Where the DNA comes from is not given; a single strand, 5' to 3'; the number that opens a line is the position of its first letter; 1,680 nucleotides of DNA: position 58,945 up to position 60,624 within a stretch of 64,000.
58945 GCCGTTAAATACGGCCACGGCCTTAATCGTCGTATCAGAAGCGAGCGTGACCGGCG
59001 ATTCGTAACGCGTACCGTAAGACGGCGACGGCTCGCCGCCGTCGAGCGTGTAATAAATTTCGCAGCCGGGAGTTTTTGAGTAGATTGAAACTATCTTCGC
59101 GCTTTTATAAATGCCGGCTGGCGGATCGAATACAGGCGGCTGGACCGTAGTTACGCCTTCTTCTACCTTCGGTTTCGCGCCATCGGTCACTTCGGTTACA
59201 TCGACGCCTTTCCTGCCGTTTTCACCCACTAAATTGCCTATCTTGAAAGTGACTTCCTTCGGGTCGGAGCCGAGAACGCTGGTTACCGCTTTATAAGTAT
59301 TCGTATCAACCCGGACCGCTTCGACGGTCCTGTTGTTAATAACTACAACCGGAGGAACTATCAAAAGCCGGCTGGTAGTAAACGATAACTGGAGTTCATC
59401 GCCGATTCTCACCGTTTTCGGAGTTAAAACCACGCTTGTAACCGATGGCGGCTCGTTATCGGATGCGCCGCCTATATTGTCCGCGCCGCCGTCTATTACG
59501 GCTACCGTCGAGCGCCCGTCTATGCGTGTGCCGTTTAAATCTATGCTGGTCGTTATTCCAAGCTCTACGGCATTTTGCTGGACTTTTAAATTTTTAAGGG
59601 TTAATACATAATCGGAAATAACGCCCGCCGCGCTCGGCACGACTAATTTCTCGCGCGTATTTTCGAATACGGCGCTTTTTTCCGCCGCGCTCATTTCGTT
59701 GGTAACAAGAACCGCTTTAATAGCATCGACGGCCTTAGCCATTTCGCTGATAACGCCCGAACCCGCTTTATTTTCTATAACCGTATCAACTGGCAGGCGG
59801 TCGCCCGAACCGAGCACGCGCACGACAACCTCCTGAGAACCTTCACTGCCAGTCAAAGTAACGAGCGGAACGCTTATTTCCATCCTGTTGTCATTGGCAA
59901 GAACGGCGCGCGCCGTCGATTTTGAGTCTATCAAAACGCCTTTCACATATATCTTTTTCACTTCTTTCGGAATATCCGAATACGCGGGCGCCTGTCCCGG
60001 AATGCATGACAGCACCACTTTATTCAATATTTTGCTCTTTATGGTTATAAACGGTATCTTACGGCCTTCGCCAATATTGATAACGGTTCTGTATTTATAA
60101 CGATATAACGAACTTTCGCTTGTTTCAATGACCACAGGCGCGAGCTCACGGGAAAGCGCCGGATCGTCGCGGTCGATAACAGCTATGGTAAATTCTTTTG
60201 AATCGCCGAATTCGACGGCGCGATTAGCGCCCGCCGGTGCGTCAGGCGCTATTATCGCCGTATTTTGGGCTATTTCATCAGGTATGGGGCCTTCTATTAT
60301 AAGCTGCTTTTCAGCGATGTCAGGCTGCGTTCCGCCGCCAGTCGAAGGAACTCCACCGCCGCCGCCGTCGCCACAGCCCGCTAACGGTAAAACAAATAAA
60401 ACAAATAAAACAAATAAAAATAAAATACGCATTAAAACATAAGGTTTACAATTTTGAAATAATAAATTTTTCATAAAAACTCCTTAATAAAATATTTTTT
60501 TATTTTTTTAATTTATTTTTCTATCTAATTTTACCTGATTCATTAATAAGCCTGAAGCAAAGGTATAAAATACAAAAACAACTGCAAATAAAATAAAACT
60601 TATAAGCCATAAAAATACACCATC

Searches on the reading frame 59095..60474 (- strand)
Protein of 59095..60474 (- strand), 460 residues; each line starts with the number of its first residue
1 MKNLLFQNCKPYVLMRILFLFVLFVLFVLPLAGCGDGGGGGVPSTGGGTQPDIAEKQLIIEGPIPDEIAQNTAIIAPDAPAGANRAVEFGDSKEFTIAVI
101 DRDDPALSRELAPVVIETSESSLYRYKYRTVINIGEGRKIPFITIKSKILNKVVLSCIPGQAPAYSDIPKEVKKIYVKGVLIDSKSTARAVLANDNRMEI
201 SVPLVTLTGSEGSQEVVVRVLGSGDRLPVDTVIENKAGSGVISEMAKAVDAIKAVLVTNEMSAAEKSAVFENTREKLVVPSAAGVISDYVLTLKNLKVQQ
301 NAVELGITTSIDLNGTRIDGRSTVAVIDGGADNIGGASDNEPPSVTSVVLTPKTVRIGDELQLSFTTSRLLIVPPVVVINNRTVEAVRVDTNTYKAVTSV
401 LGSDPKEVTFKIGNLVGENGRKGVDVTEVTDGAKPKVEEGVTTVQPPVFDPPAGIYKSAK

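Call 46: search_protein_families(library=pfam, proteins=[window:59095-60474:-], max_evalue=1)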
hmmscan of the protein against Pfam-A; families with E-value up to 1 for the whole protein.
window:59095-60474:- (460 aa): 1 family
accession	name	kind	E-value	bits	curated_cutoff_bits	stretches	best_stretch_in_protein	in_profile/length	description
PF06819.16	Arc_PepC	-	0.17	12.5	23.4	1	200-297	12-99/110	Archaeal Peptidase A24 C-terminal Domain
